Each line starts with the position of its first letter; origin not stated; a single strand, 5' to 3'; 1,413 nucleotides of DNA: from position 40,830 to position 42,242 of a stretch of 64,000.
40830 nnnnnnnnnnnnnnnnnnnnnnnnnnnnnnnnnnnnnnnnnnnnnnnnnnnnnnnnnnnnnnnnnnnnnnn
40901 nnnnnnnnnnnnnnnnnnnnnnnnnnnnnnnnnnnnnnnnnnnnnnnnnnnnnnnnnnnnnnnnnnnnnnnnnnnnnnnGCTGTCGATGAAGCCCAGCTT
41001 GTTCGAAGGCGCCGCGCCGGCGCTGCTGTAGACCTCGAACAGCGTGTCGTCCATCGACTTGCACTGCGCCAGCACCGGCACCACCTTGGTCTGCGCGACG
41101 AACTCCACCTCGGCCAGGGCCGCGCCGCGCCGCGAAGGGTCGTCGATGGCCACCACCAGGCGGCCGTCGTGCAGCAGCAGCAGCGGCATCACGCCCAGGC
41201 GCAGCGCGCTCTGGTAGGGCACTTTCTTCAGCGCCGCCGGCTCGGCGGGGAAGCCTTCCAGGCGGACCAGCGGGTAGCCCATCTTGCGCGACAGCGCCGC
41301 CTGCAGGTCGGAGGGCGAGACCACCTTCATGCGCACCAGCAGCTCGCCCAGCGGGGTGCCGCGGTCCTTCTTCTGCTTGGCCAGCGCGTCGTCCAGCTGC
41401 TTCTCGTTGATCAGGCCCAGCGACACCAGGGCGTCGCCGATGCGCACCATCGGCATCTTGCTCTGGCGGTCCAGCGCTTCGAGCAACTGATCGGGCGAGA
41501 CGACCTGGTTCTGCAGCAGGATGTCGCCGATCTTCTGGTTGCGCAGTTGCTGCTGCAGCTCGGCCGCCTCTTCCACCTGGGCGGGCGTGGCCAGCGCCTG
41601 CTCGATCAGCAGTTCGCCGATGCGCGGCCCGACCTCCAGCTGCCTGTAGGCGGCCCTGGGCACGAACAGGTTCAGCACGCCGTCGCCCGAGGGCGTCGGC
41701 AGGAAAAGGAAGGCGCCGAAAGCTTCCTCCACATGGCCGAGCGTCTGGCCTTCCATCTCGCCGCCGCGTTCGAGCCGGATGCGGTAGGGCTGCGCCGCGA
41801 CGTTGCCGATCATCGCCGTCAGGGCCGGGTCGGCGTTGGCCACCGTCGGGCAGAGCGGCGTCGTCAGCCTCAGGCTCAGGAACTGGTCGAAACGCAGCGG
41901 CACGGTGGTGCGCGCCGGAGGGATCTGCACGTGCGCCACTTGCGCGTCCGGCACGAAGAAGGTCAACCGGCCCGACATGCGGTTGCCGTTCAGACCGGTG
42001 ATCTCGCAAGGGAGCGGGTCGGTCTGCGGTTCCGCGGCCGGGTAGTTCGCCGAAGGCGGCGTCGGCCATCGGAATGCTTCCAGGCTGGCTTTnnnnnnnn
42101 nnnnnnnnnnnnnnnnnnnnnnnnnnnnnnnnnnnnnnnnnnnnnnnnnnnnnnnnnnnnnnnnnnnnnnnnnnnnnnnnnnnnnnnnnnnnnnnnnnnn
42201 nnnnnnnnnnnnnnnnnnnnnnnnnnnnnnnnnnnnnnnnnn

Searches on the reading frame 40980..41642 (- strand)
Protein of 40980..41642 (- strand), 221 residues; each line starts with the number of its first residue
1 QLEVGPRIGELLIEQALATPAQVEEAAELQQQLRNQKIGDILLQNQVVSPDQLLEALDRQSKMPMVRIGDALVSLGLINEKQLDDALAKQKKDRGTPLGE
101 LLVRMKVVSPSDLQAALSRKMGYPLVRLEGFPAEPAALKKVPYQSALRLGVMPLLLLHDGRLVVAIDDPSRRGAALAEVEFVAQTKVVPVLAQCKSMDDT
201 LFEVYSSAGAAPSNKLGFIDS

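Call 37: search_solved_structures(query=window:40980-41642:-, max_evalue=1, show_alignments=3)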
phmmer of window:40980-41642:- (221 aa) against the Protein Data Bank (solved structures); distinct sequences matched with E-value up to 1: 16.
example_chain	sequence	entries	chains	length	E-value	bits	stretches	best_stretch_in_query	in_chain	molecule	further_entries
6f8l_G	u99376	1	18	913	6.1e-28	101.1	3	22-182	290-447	Type IV pilus assembly protein PilF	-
6olj_C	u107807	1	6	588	4.7e-13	52.5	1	58-206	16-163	Type IV pilus biogenesis ATPase PilB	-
5tsg_B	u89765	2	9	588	4.7e-13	52.5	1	58-206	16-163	Type IV pilus biogenesis ATPase PilB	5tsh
5zfr_A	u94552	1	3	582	4.3e-12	49.4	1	60-207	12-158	Type IV pilus biogenesis ATPase PilB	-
3jc8_Ba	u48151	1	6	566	1.2e-10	44.7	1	67-213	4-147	Type IV-A pilus assembly ATPase PilB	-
6ejf_G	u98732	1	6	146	3e-10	43.4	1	68-184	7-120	Type IV pilus assembly protein PilF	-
8pfa_A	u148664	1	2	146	6e-08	35.9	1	66-175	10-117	c-di-GMP binding domain of the ATPase enzyme PilF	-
8pdk_A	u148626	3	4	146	1.4e-07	34.6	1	66-175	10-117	c-di-GMP binding domain of the ATPase enzyme PilF | ATP-binding motif-containing protein pilF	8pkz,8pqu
9glg_A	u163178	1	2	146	1.5e-07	34.6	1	66-175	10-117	ATP-binding motif-containing protein pilF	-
7lko_B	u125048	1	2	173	1.5e-07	34.6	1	71-217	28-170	Pilus biogenesis protein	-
6ejf_J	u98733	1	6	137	1.5e-07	34.6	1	66-175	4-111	Type IV pilus assembly protein PilF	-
9gl5_A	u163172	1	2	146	3.4e-07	33.4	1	66-175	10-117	ATP-binding motif-containing protein pilF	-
8pe0_A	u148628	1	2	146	3.4e-07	33.4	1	67-175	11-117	c-di-GMP binding domain of the ATPase enzyme PilF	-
5htl_A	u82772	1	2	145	5.2e-07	32.8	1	66-171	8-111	MSHA biogenesis protein MshE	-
9g1w_A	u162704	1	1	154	9.4e-07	31.9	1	67-187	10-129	Type IV pilus assembly ATPase PilB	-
7lkm_A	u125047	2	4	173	2e-06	30.9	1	71-217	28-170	Pilus biogenesis protein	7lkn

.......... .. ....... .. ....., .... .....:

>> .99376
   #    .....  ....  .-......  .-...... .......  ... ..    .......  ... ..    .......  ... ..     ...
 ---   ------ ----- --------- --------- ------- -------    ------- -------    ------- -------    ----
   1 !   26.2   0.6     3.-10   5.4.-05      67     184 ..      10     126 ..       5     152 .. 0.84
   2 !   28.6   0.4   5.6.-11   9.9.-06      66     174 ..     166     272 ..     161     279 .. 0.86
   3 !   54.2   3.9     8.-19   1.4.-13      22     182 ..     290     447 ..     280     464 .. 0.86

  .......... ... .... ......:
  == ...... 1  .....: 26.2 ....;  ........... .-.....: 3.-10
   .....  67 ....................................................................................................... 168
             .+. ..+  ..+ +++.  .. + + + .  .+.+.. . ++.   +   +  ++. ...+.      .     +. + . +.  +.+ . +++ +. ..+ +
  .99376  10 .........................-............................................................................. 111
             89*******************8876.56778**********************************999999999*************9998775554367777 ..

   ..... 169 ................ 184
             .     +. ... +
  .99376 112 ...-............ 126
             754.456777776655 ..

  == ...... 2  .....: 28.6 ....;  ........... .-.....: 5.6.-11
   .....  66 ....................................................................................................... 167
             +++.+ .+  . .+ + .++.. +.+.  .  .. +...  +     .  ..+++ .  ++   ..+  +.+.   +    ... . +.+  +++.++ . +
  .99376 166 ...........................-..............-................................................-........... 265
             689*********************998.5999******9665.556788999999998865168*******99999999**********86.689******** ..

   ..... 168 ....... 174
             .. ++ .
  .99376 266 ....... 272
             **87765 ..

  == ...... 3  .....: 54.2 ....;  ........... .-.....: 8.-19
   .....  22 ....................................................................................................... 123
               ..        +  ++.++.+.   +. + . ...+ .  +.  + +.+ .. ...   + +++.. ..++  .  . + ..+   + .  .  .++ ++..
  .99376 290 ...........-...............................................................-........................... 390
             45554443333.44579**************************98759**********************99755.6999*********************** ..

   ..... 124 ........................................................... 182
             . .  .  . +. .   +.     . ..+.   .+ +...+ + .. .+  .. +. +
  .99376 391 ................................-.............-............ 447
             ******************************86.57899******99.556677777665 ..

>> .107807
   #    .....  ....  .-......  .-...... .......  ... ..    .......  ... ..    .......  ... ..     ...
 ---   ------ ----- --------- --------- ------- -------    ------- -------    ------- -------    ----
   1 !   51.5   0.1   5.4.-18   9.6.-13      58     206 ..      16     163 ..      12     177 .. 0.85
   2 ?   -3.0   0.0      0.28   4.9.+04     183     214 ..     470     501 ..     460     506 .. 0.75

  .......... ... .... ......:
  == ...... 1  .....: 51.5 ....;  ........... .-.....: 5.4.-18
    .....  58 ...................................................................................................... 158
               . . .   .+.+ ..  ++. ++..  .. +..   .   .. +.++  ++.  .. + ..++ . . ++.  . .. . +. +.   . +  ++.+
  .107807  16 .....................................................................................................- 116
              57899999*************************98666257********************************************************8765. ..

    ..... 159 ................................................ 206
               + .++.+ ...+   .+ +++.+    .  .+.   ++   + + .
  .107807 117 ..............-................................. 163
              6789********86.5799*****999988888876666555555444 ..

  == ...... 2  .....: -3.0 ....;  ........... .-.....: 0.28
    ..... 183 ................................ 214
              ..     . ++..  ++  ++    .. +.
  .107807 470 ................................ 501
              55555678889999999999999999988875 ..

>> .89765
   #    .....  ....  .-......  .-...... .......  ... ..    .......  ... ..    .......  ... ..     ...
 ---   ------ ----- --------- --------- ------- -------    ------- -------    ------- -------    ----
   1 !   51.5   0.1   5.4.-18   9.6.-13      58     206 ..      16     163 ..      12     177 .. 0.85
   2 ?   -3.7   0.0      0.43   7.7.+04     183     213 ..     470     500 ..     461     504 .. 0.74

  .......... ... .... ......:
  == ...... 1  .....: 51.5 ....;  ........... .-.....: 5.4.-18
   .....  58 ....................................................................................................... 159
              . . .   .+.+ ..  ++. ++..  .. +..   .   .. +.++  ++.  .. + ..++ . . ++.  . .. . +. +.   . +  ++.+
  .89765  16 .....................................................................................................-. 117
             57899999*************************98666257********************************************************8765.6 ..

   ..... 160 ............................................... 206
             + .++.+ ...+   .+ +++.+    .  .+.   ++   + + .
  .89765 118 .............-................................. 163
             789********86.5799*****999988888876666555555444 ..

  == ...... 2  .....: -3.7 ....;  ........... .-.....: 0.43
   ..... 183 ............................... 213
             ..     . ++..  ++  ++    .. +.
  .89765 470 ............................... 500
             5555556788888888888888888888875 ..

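Call 90: predict_structure(alignment_id=A6)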
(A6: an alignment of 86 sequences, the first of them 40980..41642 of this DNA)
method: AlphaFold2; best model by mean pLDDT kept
length: 221 residues; sequences in the alignment: 86
mean_pLDDT: 85.9   pTM: 0.65
mean pLDDT of the five models: 85.9, 82.6, 79.7, 77.3, 77.2
residues with pLDDT >= 90: 123; 70-90: 62; 50-70: 32; < 50: 4
segments of 3 or more residues with pLDDT < 50: none
pLDDT, mean of each block of 10 residues (from residue 1): 67 89 81 66 68 69 80 94 97 94 95 90 91 94 96 92 93 92 96 95 94 62 42
secondary structure, 60 per line:
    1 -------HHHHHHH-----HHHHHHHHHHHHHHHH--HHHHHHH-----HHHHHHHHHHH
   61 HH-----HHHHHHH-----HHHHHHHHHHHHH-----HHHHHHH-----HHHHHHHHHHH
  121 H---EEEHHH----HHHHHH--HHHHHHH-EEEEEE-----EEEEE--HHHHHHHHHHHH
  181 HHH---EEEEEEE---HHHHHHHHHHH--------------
elements in order: H8-14 H20-35 H38-44 H50-62 H68-74 H80-92 H98-104 H110-121 E125-127 H135-140 H143-149 E151-156 E162-166 H169-183 E187-193 H197-207
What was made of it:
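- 41283..41354 (-): MshEN-type motif D (residues 276-299), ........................, deviant (P1, K24). In the model it forms the 4-helix bundle with motif C at pLDDT 90-97 (call 90).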

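Call 92: fold_search(model_id=the predicted structure, library=pdb)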
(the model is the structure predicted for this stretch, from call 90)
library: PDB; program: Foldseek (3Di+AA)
matches with E <= 10: 243; with E <= 0.001: 20
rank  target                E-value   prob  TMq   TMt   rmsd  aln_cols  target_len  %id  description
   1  8pdk_A                5.5e-09  1.00  0.54  0.81   2.4       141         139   27  X-ray structure of the Thermus thermophilus PilF-GSPIIB domain in the c-di-GMP bound state (released 2024-06-26)
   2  8pfa_A                9.9e-09  1.00  0.54  0.82   2.4       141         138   28  X-ray structure of the Thermus thermophilus K167R mutant of the PilF-GSPIIB domain in the c-di-GMP bound state (released 2024-06-26)
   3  8pe0_A                9.9e-09  1.00  0.54  0.81   2.6       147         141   26  X-ray structure of the Thermus thermophilus K167L mutant of the PilF-GSPIIB domain in the c-di-GMP bound state (released 2024-06-26)
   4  9glg_A                1.0e-08  1.00  0.54  0.83   2.4       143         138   26  X-ray structure of the Thermus thermophilus Q218E mutant of the PilF-GSPIIB domain in the c-di-GMP bound state (released 2025-06-25)
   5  9gl5_A                1.4e-08  1.00  0.54  0.83   2.4       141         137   26  X-ray structure of the Thermus thermophilus Q190E mutant of the PilF-GSPIIB domain in the c-di-GMP bound state (released 2025-06-25)
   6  5htl_B                1.8e-08  1.00  0.52  0.78   3.0       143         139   26  Structure of MshE with cdg (released 2016-10-05)
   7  8pfa_B                2.4e-08  1.00  0.53  0.81   2.5       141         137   28  X-ray structure of the Thermus thermophilus K167R mutant of the PilF-GSPIIB domain in the c-di-GMP bound state (released 2024-06-26)
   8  5htl_A                2.7e-08  1.00  0.55  0.81   2.7       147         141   24  Structure of MshE with cdg (released 2016-10-05)
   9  9glg_B                3.6e-08  1.00  0.53  0.82   2.4       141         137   27  X-ray structure of the Thermus thermophilus Q218E mutant of the PilF-GSPIIB domain in the c-di-GMP bound state (released 2025-06-25)
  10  8pkz_MODEL_1_A        4.2e-08  1.00  0.53  0.77   2.9       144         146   27  NMR solution structure of PilF-GSPIIB in the c-di-GMP bound state (released 2024-07-10)
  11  7lkm_B                5.4e-08  1.00  0.52  0.74   4.4       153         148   25  The PilB(N-terminal_P70S mutant)-PilZ complex of the Type IV pilus from Xanthomonas citri (released 2021-08-11)
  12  8pdk_B                5.7e-08  1.00  0.53  0.81   2.5       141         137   27  X-ray structure of the Thermus thermophilus PilF-GSPIIB domain in the c-di-GMP bound state (released 2024-06-26)
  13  9g1w_MODEL_1_A        5.7e-08  1.00  0.41  0.56   6.3       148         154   28  NMR solution structure of the Thermus thermophilus PilF-GSPIIA domain (released 2025-05-21)
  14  6ejf_G                8.1e-08  1.00  0.47  0.66   4.3       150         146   29  Thermus thermophilus PilF ATPase (apoprotein form) (released 2018-08-01)
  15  7lkm_A                2.3e-07  1.00  0.54  0.77   3.6       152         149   25  The PilB(N-terminal_P70S mutant)-PilZ complex of the Type IV pilus from Xanthomonas citri (released 2021-08-11)
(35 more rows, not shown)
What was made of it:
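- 41013..41282 (-): MshEN C-terminal α/β subdomain (residues 300-389). The model of residues 180-400 superposes on c-di-GMP-bound PilF GSPII-B (TM 0.81-0.83, rmsd 2.4 Å) and on MshEN 5HTL (calls 90, 92).
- On MshEN / GSPII c-di-GMP receptor domain: TM is 0.81-0.83 to 8pdk and 0.78-0.81 to 5htl (calls 90, 92).
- Closest known: Vibrio cholerae MshE. Same: It has an MshEN domain with 24-residue motifs, and the model superposes on 5HTL at TM about 0.8 (call 92).
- Closest known: Xanthomonas citri PilB-PilZ-FimX complex. Same: The model of residues 180-400 matches PilB(N) from that complex (7lkm, TM 0.74-0.77; call 92).
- The model superposes on c-di-GMP-bound GSPII-B and MshEN at TM about 0.8 (calls 90, 92).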

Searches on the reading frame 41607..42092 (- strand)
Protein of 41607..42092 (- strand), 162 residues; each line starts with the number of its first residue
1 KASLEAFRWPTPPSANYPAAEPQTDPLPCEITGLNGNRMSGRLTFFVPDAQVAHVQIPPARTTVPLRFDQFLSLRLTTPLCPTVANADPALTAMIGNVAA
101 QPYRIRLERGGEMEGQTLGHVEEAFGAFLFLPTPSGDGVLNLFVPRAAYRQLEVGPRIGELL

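Call 34: predict_structure(alignment_id=A2)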
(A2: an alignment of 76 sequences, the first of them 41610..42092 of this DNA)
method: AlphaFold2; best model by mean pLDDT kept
length: 161 residues; sequences in the alignment: 76
mean_pLDDT: 88.2   pTM: 0.85
mean pLDDT of the five models: 88.2, 87.8, 87.0, 86.6, 86.2
residues with pLDDT >= 90: 115; 70-90: 22; 50-70: 19; < 50: 5
segments of 3 or more residues with pLDDT < 50: 1-3
pLDDT, mean of each block of 10 residues (from residue 1): 74 88 94 96 96 91 94 97 66 63 96 95 97 91 98 78 44
secondary structure, 60 per line:
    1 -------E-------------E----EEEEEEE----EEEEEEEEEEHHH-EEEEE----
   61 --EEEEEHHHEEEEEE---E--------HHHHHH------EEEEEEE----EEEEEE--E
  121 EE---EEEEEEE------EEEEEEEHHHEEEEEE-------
elements in order: E27-33 E38-47 E52-56 E63-67 E71-76 H89-94 E101-107 E112-117 E120-122 E126-132 E139-145 E149-154
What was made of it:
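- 41625..42074 (-): Residues 36-185: N-module of two small SH3/Tudor-like β-barrel lobes (about 56-105 and 130-183). AlphaFold2 model of residues 30-190 with pLDDT 88.2 and pTM 0.85, all-β (call 34).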

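Call 36: fold_search(model_id=the predicted structure, library=pdb)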
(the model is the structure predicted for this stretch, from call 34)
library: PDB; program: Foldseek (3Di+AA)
matches with E <= 10: 826; with E <= 0.001: 0
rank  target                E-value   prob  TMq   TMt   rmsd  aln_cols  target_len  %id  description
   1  6vip_A                2.8e-03  0.99  0.24  0.30  12.0       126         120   15  TUDOR DOMAIN OF TUMOR SUPPRESSOR P53BP1 WITH MFP-6008 (released 2020-02-12)
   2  8swj_B                3.6e-03  0.96  0.21  0.26  13.1       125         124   14  Co-crystal structure of 53BP1 tandem Tudor domains in complex with UNC8531 (released 2023-08-02)
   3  6my0_B                5.5e-03  0.98  0.24  0.32  12.4       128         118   16  Structure of 53BP1 Tandem Tudor domains with E1549P and D1550N mutations (released 2019-11-27)
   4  5zcj_C                5.8e-03  0.92  0.23  0.30  13.9       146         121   16  Crystal structure of complex (released 2018-06-27)
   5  2g3r                  6.9e-03  0.96  0.23  0.30  12.1       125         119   14  Crystal Structure of 53BP1 tandem tudor domains at 1.2 A resolution (released 2007-01-02)
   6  4x34_B                7.2e-03  0.94  0.22  0.28  12.2       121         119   15  Crystal structure of the 53BP1 tandem tudor domain in complex with p53K381acK382me2 (released 2015-03-04)
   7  9ckj_F                8.0e-03  0.94  0.22  0.28  12.7       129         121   15  Co-crystal structure of 53BP1 tandem Tudor domains in complex with UNC9512 (released 2024-10-30)
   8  8swj_C                8.0e-03  0.91  0.21  0.26  13.1       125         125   14  Co-crystal structure of 53BP1 tandem Tudor domains in complex with UNC8531 (released 2023-08-02)
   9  8f0w_A                9.4e-03  0.91  0.21  0.27  12.8       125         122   16  Tudor Domain of Tumor suppressor p53BP1 with MFP-5956 (released 2023-01-18)
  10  6my0_A                1.1e-02  0.93  0.23  0.30  12.6       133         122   14  Structure of 53BP1 Tandem Tudor domains with E1549P and D1550N mutations (released 2019-11-27)
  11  2lvm_MODEL_1_A        1.2e-02  0.90  0.23  0.28  12.7       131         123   14  Solution structure of human 53BP1 tandem Tudor domains in complex with a histone H4K20me2 peptide (released 2012-12-12)
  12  6upt_B                1.3e-02  0.89  0.22  0.28  12.1       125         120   14  Tudor Domain of Tumor suppressor p53BP1 with MFP-2706 (released 2019-11-20)
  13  4qw2_A                1.7e-02  0.90  0.25  0.21  14.5       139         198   12  FMRP N-terminal domain (R138Q) (released 2014-12-03)
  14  6mxx_J                1.8e-02  0.96  0.26  0.33  11.8       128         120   15  Structure of 53BP1 tandem Tudor domains in complex with small molecule UNC2991 (released 2019-11-27)
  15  8t2d_A                1.9e-02  0.87  0.22  0.29  12.7       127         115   16  Ubiquitin variant i53:Mutant T12Y.T14E.L67R with 53BP1 Tudor domain (released 2024-03-27)
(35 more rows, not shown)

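Call 43: find_related_loci(query=A4, collection=genome_contigs, flank=10000)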
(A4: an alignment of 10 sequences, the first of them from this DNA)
Query A4 (162 aa) in genome_contigs; peptide patterns used: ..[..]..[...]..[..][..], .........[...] (x = any residue, [..] = any of these).
572 stretches matched a pattern; 418 encode a relative of the query (tblastn E <= 1e-3); the best 80 are kept; 80 distinct loci.
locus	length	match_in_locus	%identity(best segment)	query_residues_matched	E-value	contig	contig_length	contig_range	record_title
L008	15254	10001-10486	94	1-162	9e-102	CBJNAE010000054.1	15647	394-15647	MAG TPA_asm: uncultured Ideonella sp. isolate SRR28262198_binner13_Refined_9 genome assembly, contig: ERZ27336838.390, w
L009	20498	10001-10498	64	1-162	7e-68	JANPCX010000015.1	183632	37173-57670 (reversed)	MAG: Burkholderiales bacterium isolate VAR_78_metabat_457 VAR_78_k141_3011170, whole genome shotgun sequence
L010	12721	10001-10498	60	1-162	5e-64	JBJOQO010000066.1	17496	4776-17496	MAG: Pseudomonadota bacterium isolate yakimariver_2019_sw_WHONDRS-S19S_0060_A_bin.28 scaffold_0000519, whole genome shot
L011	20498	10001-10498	60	1-162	2e-63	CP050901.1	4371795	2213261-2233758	MAG: Rhizobacter sp. isolate UKL202a chromosome, complete genome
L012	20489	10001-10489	60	1-162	2e-62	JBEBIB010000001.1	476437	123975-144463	MAG: Burkholderiaceae bacterium isolate SF1_2_13 NODE_4_length_476437_cov_17.816563, whole genome shotgun sequence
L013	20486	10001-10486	61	1-162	3e-61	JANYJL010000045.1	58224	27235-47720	MAG: Rhizobacter sp. isolate GL140_3_metabinner_99 GL140_3_k141_2230811, whole genome shotgun sequence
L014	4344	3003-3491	59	1-162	7e-61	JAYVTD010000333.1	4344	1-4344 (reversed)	MAG: Rhizobacter sp. isolate GL74_DN_metabinner_50_sub GL74_DN_metabinner_50_sub_332, whole genome shotgun sequence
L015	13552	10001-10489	58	1-162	5e-60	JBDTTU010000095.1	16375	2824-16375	MAG: Burkholderiales bacterium isolate cluster3_bin.303 NODE_13515_length_16375_cov_24.213725, whole genome shotgun sequ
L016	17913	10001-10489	59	1-162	1e-59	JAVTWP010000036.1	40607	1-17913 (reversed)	MAG: Rhizobacter sp. isolate labscale reactor_MAG17 NODE_453_length_40607_cov_44.656268, whole genome shotgun sequence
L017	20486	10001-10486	62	1-162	6e-59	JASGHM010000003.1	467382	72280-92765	MAG: Piscinibacter sp. isolate 5N018 JMF-2111-06-0005.ont.bin.18_2, whole genome shotgun sequence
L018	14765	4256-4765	58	1-162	1e-58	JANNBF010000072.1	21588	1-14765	MAG: Rhizobacter sp. isolate OTE_78_metabat_365 OTE_78_k141_540427, whole genome shotgun sequence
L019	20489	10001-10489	58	1-162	1e-58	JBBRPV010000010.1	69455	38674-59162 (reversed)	MAG: Burkholderiales bacterium isolate metawrap_la1_103 W_la1_103_k141_184318L_69455_cov_14.3206, whole genome shotgun s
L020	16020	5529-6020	59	1-162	3e-58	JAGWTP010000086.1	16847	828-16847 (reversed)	MAG: Burkholderiales bacterium isolate REEB376 contig-150_3204, whole genome shotgun sequence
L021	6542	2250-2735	59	1-162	4e-58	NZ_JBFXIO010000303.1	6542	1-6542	MAG: Piscinibacter sp. isolate CA_2019_TPIn_3 NODE_48386_length_6542_cov_4.559002_TPIn, whole genome shotgun sequence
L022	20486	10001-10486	60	1-162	2e-58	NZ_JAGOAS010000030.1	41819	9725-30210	MAG: Piscinibacter sp. isolate Go_SlAct_bin_381 Go_SlAct_2729_length_41819_cov_30.114698, whole genome shotgun sequence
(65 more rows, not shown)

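Call 93: search_protein_families(library=pfam, alignment_id=A4, max_evalue=5)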
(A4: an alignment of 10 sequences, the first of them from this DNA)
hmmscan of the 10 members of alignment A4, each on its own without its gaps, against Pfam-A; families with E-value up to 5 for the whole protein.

A. member 1, seq(162 aa): 0 families

B. families by the number of members that match (of 10 scanned): 1 family
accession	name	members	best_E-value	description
PF22478.1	DUF6982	6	1.2e-05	Family of unknown function (DUF6982)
